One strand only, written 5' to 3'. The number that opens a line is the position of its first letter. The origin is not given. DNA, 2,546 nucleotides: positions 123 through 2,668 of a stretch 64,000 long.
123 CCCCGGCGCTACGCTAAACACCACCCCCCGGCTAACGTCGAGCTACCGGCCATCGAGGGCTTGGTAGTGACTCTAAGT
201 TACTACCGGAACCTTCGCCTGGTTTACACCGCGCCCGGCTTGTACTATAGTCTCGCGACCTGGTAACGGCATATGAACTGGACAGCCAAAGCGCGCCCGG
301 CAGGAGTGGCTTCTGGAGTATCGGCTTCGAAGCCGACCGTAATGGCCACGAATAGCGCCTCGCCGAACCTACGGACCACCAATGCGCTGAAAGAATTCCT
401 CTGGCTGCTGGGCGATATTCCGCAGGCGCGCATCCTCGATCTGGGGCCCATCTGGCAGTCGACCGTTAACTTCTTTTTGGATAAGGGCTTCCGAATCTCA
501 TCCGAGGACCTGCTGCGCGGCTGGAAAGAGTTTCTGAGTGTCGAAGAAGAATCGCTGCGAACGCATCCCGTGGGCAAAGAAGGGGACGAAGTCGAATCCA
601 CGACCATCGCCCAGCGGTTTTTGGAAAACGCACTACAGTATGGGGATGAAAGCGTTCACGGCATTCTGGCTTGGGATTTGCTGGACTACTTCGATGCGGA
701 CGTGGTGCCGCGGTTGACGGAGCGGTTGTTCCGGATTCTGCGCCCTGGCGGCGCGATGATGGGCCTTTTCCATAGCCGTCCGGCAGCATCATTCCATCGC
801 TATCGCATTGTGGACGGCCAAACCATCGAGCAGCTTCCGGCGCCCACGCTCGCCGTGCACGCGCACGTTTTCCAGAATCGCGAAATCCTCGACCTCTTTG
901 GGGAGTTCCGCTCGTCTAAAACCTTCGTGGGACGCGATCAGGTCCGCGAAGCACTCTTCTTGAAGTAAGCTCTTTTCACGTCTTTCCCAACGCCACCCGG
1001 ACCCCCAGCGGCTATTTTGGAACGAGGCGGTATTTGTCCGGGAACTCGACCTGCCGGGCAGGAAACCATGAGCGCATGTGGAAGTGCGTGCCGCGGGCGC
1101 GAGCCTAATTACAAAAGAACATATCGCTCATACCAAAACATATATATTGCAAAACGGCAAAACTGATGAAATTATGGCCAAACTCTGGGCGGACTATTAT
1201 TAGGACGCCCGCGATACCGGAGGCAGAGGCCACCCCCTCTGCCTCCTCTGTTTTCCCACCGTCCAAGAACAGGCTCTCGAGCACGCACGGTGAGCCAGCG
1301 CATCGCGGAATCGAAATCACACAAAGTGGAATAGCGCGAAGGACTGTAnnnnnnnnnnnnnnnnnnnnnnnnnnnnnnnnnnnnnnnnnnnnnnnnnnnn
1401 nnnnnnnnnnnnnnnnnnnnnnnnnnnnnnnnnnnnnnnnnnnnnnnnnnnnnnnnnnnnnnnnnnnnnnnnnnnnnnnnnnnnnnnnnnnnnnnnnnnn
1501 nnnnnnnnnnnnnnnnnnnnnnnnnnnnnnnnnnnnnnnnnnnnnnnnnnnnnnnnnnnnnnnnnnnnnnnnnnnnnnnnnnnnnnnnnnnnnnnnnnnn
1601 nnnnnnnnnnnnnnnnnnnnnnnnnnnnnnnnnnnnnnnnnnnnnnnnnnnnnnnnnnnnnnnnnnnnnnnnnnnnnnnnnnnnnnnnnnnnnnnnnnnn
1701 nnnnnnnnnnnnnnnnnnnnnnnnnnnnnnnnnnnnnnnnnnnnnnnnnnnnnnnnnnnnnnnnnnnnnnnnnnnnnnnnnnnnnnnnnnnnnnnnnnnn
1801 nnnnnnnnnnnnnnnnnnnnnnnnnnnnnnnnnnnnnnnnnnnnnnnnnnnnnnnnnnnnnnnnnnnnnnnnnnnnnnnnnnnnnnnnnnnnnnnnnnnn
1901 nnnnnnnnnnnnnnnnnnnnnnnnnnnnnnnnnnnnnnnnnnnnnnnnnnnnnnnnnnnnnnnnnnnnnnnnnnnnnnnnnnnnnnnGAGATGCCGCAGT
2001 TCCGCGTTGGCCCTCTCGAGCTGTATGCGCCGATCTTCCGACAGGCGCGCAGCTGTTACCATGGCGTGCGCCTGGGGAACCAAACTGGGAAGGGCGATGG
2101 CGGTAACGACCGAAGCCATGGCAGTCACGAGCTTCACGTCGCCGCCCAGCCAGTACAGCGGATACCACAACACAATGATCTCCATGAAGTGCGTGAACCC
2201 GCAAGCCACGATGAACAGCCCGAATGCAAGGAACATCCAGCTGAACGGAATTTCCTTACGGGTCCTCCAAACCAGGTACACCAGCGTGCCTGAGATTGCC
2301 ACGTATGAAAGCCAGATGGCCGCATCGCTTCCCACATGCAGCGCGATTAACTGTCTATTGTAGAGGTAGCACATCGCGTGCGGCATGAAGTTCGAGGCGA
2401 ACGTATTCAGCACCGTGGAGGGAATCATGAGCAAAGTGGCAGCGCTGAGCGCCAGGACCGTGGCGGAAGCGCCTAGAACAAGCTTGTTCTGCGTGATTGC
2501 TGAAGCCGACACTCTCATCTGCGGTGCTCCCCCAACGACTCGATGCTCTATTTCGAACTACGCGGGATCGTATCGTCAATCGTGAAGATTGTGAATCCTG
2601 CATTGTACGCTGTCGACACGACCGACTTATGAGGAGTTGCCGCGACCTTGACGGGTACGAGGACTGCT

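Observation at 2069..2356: Orphan histidine kinase with a plant-ETR1-like ethylene/Cu(I)-binding transmembrane domain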

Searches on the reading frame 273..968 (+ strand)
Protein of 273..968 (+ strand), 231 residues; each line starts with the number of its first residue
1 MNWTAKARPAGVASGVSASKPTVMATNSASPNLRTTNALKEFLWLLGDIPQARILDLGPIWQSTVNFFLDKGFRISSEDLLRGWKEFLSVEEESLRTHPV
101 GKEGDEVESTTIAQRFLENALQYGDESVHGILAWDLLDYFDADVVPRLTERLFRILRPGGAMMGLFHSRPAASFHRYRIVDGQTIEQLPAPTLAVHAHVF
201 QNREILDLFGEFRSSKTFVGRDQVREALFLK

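Call 12: search_protein_families(library=pfam, proteins=[window:273-968:+], max_evalue=0.01)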
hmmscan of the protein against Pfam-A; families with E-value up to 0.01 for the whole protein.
window:273-968:+ (231 aa): 2 families
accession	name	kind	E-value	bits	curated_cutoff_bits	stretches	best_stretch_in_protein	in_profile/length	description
PF13489.12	Methyltransf_23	-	0.0063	16.7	27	1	108-211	62-156/164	Methyltransferase domain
PF13649.12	Methyltransf_25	-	0.0083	17.2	27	0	119-160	56-97/97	Methyltransferase domain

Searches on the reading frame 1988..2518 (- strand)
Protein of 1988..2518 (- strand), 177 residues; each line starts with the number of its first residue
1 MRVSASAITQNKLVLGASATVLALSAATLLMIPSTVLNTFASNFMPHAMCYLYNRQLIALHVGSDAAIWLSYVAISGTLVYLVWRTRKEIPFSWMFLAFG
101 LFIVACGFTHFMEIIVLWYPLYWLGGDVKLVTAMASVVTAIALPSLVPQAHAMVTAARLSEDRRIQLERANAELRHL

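Call 9: find_homologous_proteins(query=window:1988-2518:-, max_evalue=0.001)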
Query seq(177 aa) (177 aa): 133 proteins with E <= 0.001 among 716 candidates; the best 120 are listed.
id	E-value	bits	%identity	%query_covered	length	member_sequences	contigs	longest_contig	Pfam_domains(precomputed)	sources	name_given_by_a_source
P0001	2.5e-78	280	68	100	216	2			PF07730.20,PF25487.2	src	-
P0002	1.2e-76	274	78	83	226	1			PF07730.20,PF25487.2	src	-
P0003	1.1e-74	268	73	94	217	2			PF07730.20,PF25487.2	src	-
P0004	1.3e-74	268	70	97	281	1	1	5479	PF07730.20,PF25487.2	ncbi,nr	ncbi:MAG: hypothetical protein JO119_14765, partial [Acidobacteria bacterium]|nr:hypothetical protei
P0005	2.4e-74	267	72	94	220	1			PF07730.20,PF25487.2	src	-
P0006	1.2e-73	265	70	95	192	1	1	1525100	PF25487.2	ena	-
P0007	6.3e-73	262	69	95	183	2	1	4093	PF25487.2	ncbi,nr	ncbi:MAG TPA: hypothetical protein VGQ40_01010, partial [Chthoniobacterales bacterium]|nr:hypothetic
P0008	1.1e-72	261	74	85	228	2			PF07730.20,PF25487.2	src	-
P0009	2.8e-72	260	70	95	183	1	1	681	PF25487.2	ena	-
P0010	3.6e-71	257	72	88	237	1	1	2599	PF25487.2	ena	-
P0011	3.7e-71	256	68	95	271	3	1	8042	PF07730.20,PF25487.2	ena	-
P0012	2.0e-70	254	66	97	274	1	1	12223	PF07730.20,PF25487.2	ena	-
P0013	2.0e-70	254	69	92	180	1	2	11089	PF25487.2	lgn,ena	-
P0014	6.8e-70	252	66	98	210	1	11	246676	PF25487.2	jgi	jgi:hypothetical protein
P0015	2.3e-66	241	65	95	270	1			PF07730.20,PF25487.2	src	-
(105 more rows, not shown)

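Call 51: search_protein_representatives(alignment_id=A1)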
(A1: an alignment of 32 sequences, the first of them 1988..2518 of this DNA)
Query: 32 sequences, 179 profile positions. Proteins with E-value up to 0.001 (for the whole library): 9620; up to 1e-10: 7594; up to 1e-30: 3227. The best 150 are listed.
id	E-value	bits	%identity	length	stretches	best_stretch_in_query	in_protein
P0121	4.7e-78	277.5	-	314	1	5-177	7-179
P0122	2.8e-74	265.2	-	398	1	6-177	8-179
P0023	3.9e-74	264.7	-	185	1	5-176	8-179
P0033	2.6e-72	258.7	-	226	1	6-177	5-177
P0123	6.9e-72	257.4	-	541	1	8-177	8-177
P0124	7.0e-71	254.1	-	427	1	15-175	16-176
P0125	7.7e-71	254.0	-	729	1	10-176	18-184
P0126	1.0e-70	253.6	-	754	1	9-177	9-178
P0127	1.4e-70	253.2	-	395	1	7-176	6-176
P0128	2.2e-69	249.2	-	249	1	16-175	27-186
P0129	8.3e-69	247.4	-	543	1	12-175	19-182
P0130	2.6e-68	245.7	-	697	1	7-176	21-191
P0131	3.7e-68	245.2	-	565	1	6-176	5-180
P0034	9.6e-68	243.9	-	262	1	28-175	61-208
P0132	1.3e-67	243.5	-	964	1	8-175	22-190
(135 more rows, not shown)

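Call 56: search_protein_families(library=pfam, alignment_id=A3, max_evalue=0.00001)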
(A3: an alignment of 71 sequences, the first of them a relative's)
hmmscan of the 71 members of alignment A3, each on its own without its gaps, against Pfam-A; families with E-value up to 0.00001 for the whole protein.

A. member 1, P0122 (398 aa): 3 families
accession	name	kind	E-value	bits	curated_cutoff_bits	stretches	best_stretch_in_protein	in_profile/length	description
PF25487.1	ETR1_N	-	1.3e-30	105.9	27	1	55-149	2-95/97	Ethylene receptor 1-like, N-terminal domain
PF02518.31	HATPase_c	-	7e-13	49.4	26.4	1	286-377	3-110/111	Histidine kinase-, DNA gyrase B-, and HSP90-like ATPase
PF07730.19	HisKA_3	-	7.6e-12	46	24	1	186-245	1-67/68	Histidine kinase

B. families by the number of members that match (of 71 scanned): 21 families
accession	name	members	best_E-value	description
PF25487.1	ETR1_N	71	5.7e-39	Ethylene receptor 1-like, N-terminal domain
PF02518.31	HATPase_c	63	2.2e-61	Histidine kinase-, DNA gyrase B-, and HSP90-like ATPase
PF00512.31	HisKA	62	3.6e-35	His Kinase A (phospho-acceptor) domain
PF00072.30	Response_reg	34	6.5e-55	Response regulator receiver domain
PF13426.13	PAS_9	31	3e-73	PAS domain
PF08448.16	PAS_4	29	8.6e-51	PAS fold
PF00989.32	PAS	28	6.7e-63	PAS fold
PF08447.18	PAS_3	28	1.5e-27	PAS fold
PF13188.13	PAS_8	20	1e-33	PAS domain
PF13581.12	HATPase_c_2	13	1.3e-11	Histidine kinase-like ATPase domain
PF24820.1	Diguanyl_cycl_sensor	4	1.2e-21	Diguanylate cyclase-like sensor domain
PF07730.19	HisKA_3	4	1.5e-14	Histidine kinase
PF12860.13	PAS_7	4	6.3e-11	PAS fold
PF07568.18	HisKA_2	3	1e-31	Histidine kinase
PF13596.12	PAS_10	3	2.2e-09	PAS domain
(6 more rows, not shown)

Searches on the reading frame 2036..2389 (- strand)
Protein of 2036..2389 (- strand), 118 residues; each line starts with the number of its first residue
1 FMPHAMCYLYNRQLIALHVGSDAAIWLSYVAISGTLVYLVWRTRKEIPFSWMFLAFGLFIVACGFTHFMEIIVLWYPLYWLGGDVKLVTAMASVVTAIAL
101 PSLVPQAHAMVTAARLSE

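Call 19: search_dna_similar(query=window:2036-2389:-, collection=plasmids, mode=protein, max_evalue=0.001, max_rows=40)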
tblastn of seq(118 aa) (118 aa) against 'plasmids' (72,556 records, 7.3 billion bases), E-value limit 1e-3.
Records with a match: 20; places in all: 24; records where one place covers at least 80% of the query: 20.
Best place of each record, by identity: 60-80% 1; <60% 19.
By first word of the organism name: Azospirillum 7; Acaryochloris 3; Rhodovastum 2; Novosphingobium 2; Kovacikia 1; Eleftheria 1; Pseudanabaena 1; Deinococcus 1; Rhizobium 1; Blastomonas 1.
By predicted mobility (MOB-suite, as given by PLSDB): non-mobilizable 12; mobilizable 5; conjugative 3.
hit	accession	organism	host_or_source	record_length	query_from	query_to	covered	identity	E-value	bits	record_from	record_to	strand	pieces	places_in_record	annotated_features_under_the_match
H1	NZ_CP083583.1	Kovacikia minuta CCNUW1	cell culture,fresh water lake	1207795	1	118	100%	61.0%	9e-37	138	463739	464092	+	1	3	record has no annotation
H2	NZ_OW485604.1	Rhodovastum atsumiense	-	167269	3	114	95%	52.7%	4e-23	99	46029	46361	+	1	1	PAS domain S-box protein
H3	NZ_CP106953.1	Eleftheria terrae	soil sample,soil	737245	1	117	99%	49.6%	3e-28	114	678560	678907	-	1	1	ATP-binding protein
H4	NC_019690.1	Pseudanabaena sp. PCC 7367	-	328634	1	107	91%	47.7%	1e-24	103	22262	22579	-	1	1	PAS domain S-box protein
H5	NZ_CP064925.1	Acaryochloris marina S15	cell culture,surface of Pikea pinnata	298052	1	117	99%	41.9%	1e-22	98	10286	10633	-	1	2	GAF domain-containing hybrid sensor histidine kinase/response ...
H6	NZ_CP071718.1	Acaryochloris sp. 'Moss Beach'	culture,intertidal zone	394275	1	116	98%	42.2%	6e-24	101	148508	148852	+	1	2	hypothetical protein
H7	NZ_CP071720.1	Acaryochloris sp. 'Moss Beach'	culture,intertidal zone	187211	1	117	99%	41.0%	2e-22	97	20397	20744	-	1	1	none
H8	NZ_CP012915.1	Azospirillum brasilense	Digitaria eriantha,microbe,root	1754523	1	118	100%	40.7%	2e-20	92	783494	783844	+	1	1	none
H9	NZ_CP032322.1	Azospirillum argentinense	soil sample,Agricultural field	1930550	1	118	100%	40.7%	2e-20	92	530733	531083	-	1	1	record has no annotation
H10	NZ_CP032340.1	Azospirillum brasilense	soil sample,Agricultural field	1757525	1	118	100%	40.7%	2e-20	91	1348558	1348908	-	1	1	none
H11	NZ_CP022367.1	Azospirillum sp. TSH58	single cell,paddy soils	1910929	1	118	100%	40.7%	2e-20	91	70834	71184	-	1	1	record has no annotation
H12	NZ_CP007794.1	Azospirillum argentinense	Triticum aestivum L.,Root,wheat ...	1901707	1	118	100%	40.7%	3e-20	91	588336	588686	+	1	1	record has no annotation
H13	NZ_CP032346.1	Azospirillum brasilense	soil sample,Agricultural field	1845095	1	118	100%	39.8%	3e-20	91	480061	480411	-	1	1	record has no annotation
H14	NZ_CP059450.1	Azospirillum brasilense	Prokaryotes,soil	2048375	1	118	100%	39.8%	3e-20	91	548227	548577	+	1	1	none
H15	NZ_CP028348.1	Novosphingobium sp. THN1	cell culture,surface water of Lake Taihu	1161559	3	117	97%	40.9%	1e-17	84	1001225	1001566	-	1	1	record has no annotation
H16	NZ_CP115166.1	Deinococcus aquaticus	Freshwater stream system, activated ...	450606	17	115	84%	47.5%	4e-19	88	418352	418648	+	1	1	ATP-binding protein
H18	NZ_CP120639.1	Rhizobium sp. 32-5/1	Vicia cracca,cell cilture,root nodule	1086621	1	118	100%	37.3%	6e-16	79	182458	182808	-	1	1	record has no annotation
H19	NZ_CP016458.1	Blastomonas sp. RAC04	Microbial isolate,Algal phycosphere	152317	1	106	90%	41.5%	2e-16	80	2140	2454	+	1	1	sensor histidine kinase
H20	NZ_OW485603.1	Rhodovastum atsumiense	-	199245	1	117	99%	31.9%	1e-7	55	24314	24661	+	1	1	PAS domain-containing protein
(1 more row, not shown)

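Call 21: get_annotated_region(hit=H8, flank=3000)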
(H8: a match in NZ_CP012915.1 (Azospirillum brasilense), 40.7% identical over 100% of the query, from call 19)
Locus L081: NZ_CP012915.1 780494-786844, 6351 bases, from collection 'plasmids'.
description: Azospirillum brasilense strain Sp 7 plasmid ABSP7_p1, complete sequence
organism: Azospirillum brasilense (NCBI taxid 192)
taxonomy: Bacteria; Pseudomonadota; Alphaproteobacteria; Rhodospirillales; Azospirillaceae; Azospirillum; Azospirillum brasilense
host: -; source: Digitaria eriantha,microbe,root; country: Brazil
typing (MOB-suite, as given by PLSDB): non-mobilizable; replicon rep_cluster_622
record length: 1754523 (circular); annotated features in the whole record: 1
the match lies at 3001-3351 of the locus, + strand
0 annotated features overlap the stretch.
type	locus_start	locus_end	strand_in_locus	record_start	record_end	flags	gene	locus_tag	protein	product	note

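Call 42: get_annotated_region(hit=H1, flank=2500)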
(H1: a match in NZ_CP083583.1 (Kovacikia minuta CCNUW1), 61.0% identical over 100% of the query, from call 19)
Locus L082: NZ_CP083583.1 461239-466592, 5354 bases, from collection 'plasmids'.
description: Kovacikia minuta CCNUW1 strain CCNU0001 plasmid pA, complete sequence
organism: Kovacikia minuta CCNUW1 (NCBI taxid 2653194)
taxonomy: Bacteria; Cyanobacteriota; Cyanophyceae; Leptolyngbyales; Leptolyngbyaceae; Kovacikia; Kovacikia minuta; Kovacikia minuta CCNUW1
host: -; source: cell culture,fresh water lake; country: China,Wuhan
typing (MOB-suite, as given by PLSDB): non-mobilizable
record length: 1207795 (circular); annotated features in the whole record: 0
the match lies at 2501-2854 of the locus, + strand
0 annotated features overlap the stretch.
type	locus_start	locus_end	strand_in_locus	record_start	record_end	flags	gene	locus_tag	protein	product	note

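Call 43: get_annotated_region(hit=H3, flank=2500)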
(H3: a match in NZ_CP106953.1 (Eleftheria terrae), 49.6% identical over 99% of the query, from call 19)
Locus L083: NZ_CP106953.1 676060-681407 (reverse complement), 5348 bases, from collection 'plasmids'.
description: Eleftheria terrae strain P9846-PB plasmid unnamed2
organism: Eleftheria terrae (NCBI taxid 1597781)
taxonomy: Bacteria; Pseudomonadota; Betaproteobacteria; Burkholderiales; ; Eleftheria; Eleftheria terrae
host: -; source: soil sample,soil; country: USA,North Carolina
typing (MOB-suite, as given by PLSDB): mobilizable; relaxase MOBP
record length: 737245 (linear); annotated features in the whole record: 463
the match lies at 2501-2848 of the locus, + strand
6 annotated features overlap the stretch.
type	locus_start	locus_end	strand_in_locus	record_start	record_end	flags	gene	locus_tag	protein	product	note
CDS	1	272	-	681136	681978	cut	-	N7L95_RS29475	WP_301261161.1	hypothetical protein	-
CDS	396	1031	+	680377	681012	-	-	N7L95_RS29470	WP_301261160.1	H-NS histone family protein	-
CDS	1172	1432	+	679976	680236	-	-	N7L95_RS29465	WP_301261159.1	hypothetical protein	-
CDS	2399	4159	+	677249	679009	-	-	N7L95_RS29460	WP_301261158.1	ATP-binding protein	-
CDS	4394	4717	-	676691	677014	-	-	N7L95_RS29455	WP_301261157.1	hypothetical protein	-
CDS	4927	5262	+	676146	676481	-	-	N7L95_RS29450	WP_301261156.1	hypothetical protein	-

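Call 44: get_annotated_region(hit=H16, flank=2500)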
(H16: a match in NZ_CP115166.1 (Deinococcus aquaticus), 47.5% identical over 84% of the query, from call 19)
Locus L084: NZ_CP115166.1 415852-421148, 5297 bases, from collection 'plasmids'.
description: Deinococcus aquaticus strain PB-314 plasmid pDATS01, complete sequence
organism: Deinococcus aquaticus (NCBI taxid 328692)
taxonomy: Bacteria; Deinococcota; Deinococci; Deinococcales; Deinococcaceae; Deinococcus; Deinococcus aquaticus
host: -; source: Freshwater stream system, activated sludge; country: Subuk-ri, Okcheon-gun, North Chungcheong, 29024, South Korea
typing (MOB-suite, as given by PLSDB): non-mobilizable
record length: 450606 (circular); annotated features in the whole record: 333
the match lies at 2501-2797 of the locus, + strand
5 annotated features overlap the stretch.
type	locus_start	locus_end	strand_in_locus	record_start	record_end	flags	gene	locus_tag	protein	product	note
CDS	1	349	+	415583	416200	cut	-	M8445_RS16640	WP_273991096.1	alginate O-acetyltransferase AlgF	GO:0042121 - alginic acid biosynthetic process [Evidence IEA]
CDS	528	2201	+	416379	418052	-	-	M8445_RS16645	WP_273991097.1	hypothetical protein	-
CDS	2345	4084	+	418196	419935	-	-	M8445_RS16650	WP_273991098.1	ATP-binding protein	-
CDS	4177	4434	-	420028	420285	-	-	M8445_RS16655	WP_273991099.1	hypothetical protein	-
CDS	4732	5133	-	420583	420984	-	-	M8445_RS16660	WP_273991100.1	hypothetical protein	-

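Call 72: get_annotated_region(hit=H2, flank=300)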
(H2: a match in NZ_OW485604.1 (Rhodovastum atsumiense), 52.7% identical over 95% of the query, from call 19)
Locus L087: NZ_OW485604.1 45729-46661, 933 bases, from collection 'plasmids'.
description: Rhodovastum atsumiense strain G2-11 plasmid RHOApc
organism: Rhodovastum atsumiense (NCBI taxid 504468)
taxonomy: Bacteria; Pseudomonadota; Alphaproteobacteria; Rhodospirillales; Acetobacteraceae; Rhodovastum; Rhodovastum atsumiense
host: -; source: -; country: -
typing (MOB-suite, as given by PLSDB): non-mobilizable
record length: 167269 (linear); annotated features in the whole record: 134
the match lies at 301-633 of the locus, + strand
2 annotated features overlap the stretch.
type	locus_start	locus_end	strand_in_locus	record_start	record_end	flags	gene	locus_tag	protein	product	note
CDS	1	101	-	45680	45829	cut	-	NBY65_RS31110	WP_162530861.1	hypothetical protein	-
CDS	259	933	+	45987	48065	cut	-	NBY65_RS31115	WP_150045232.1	PAS domain S-box protein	-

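Call 73: get_annotated_region(hit=H4, flank=300)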
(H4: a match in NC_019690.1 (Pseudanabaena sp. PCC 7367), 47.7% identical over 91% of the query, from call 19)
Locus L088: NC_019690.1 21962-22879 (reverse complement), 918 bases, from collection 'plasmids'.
description: Pseudanabaena sp. PCC 7367 plasmid pPSE7367.01, complete sequence
organism: Pseudanabaena sp. PCC 7367 (NCBI taxid 82654)
taxonomy: Bacteria; Cyanobacteriota; Cyanophyceae; Pseudanabaenales; Pseudanabaenaceae; Pseudanabaena; Pseudanabaena sp. PCC 7367
host: -; source: -; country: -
typing (MOB-suite, as given by PLSDB): conjugative; replicon rep_cluster_1271; relaxase MOBQ; mating-pair formation MPF_T
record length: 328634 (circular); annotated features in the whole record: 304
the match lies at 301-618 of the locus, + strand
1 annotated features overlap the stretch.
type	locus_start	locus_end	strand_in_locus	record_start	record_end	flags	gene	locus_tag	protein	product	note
CDS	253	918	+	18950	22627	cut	-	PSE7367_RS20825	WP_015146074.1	PAS domain S-box protein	-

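Call 74: get_annotated_region(hit=H5, flank=300)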
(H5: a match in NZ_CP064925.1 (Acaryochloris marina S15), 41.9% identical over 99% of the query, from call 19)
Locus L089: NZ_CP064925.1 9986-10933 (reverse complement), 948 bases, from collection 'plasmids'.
description: Acaryochloris marina S15 plasmid unnamed10, complete sequence
organism: Acaryochloris marina S15 (NCBI taxid 2762553)
taxonomy: Bacteria; Cyanobacteriota; Cyanophyceae; Acaryochloridales; Acaryochloridaceae; Acaryochloris; Acaryochloris marina; Acaryochloris marina S15
host: -; source: cell culture,surface of Pikea pinnata; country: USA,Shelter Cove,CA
typing (MOB-suite, as given by PLSDB): mobilizable; relaxase MOBF,MOBF
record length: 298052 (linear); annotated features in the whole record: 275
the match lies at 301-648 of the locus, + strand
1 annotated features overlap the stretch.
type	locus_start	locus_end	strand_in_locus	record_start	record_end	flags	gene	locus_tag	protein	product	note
CDS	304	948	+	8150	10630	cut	-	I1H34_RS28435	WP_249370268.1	GAF domain-containing hybrid sensor histidine kinase/response regulator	-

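Call 75: get_annotated_region(hit=H6, flank=300)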
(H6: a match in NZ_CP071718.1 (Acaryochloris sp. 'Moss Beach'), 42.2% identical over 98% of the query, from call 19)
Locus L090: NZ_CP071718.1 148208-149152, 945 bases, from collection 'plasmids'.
description: Acaryochloris sp. 'Moss Beach' plasmid pMB01, complete sequence
organism: Acaryochloris sp. 'Moss Beach' (NCBI taxid 2740837)
taxonomy: Bacteria; Cyanobacteriota; Cyanophyceae; Acaryochloridales; Acaryochloridaceae; Acaryochloris; Acaryochloris sp. 'Moss Beach'
host: -; source: culture,intertidal zone; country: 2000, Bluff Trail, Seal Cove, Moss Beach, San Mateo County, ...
typing (MOB-suite, as given by PLSDB): non-mobilizable
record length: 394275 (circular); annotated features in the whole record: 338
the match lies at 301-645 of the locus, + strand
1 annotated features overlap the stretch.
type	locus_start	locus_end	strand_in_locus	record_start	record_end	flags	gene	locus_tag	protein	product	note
CDS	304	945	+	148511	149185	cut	-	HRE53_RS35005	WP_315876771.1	hypothetical protein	-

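Call 76: get_annotated_region(hit=H15, flank=300)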
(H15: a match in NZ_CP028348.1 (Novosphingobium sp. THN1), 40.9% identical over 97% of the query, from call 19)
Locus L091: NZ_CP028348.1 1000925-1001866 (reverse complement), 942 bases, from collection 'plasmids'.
description: Novosphingobium sp. THN1 plasmid pTHN, complete sequence
organism: Novosphingobium sp. THN1 (NCBI taxid 1016987)
taxonomy: Bacteria; Pseudomonadota; Alphaproteobacteria; Sphingomonadales; Sphingomonadaceae; Novosphingobium; Novosphingobium sp. THN1
host: -; source: cell culture,surface water of Lake Taihu; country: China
typing (MOB-suite, as given by PLSDB): conjugative; replicon rep_cluster_545; relaxase MOBF; mating-pair formation MPF_F
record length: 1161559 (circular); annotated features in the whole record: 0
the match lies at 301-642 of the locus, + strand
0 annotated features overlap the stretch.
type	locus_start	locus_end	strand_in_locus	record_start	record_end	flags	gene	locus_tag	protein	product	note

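Call 77: get_annotated_region(hit=H18, flank=300)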
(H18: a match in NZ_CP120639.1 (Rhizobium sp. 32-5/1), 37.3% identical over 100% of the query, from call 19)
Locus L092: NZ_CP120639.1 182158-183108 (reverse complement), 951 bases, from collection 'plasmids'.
description: Rhizobium sp. 32-5/1 plasmid unnamed1, complete sequence
organism: Rhizobium sp. 32-5/1 (NCBI taxid 3019602)
taxonomy: Bacteria; Pseudomonadota; Alphaproteobacteria; Hyphomicrobiales; Rhizobiaceae; Rhizobium; Rhizobium sp. 32-5/1
host: -; source: Vicia cracca,cell cilture,root nodule; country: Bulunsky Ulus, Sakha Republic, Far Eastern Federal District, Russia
typing (MOB-suite, as given by PLSDB): non-mobilizable
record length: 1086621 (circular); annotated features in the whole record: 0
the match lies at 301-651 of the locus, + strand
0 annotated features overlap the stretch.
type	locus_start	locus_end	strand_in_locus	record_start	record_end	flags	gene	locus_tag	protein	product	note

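Call 78: get_annotated_region(hit=H19, flank=300)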
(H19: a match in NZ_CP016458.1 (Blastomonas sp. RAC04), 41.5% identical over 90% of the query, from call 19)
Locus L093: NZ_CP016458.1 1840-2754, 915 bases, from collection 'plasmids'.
description: Blastomonas sp. RAC04 plasmid pBSY18_2, complete sequence
organism: Blastomonas sp. RAC04 (NCBI taxid 1842535)
taxonomy: Bacteria; Pseudomonadota; Alphaproteobacteria; Sphingomonadales; Sphingomonadaceae; Blastomonas; Blastomonas sp. RAC04
host: -; source: Microbial isolate,Algal phycosphere; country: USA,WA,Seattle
typing (MOB-suite, as given by PLSDB): mobilizable; relaxase MOBF
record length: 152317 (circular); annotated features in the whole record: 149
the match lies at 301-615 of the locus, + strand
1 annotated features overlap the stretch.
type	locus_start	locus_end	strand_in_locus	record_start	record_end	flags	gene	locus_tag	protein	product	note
CDS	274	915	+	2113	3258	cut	-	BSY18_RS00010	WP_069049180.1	sensor histidine kinase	GO:0007165 - signal transduction [Evidence IEA]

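Call 79: get_annotated_region(hit=H20, flank=300)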
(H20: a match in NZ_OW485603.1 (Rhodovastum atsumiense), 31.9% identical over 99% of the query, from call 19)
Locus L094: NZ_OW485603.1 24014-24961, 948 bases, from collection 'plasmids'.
description: Rhodovastum atsumiense strain G2-11 plasmid RHOApb
organism: Rhodovastum atsumiense (NCBI taxid 504468)
taxonomy: Bacteria; Pseudomonadota; Alphaproteobacteria; Rhodospirillales; Acetobacteraceae; Rhodovastum; Rhodovastum atsumiense
host: -; source: -; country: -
typing (MOB-suite, as given by PLSDB): non-mobilizable
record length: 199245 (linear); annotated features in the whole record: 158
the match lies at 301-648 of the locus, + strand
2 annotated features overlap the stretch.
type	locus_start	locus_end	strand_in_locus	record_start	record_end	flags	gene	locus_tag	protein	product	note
CDS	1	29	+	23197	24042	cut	-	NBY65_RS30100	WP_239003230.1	hypothetical protein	-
CDS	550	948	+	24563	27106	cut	-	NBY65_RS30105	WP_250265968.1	PAS domain-containing protein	-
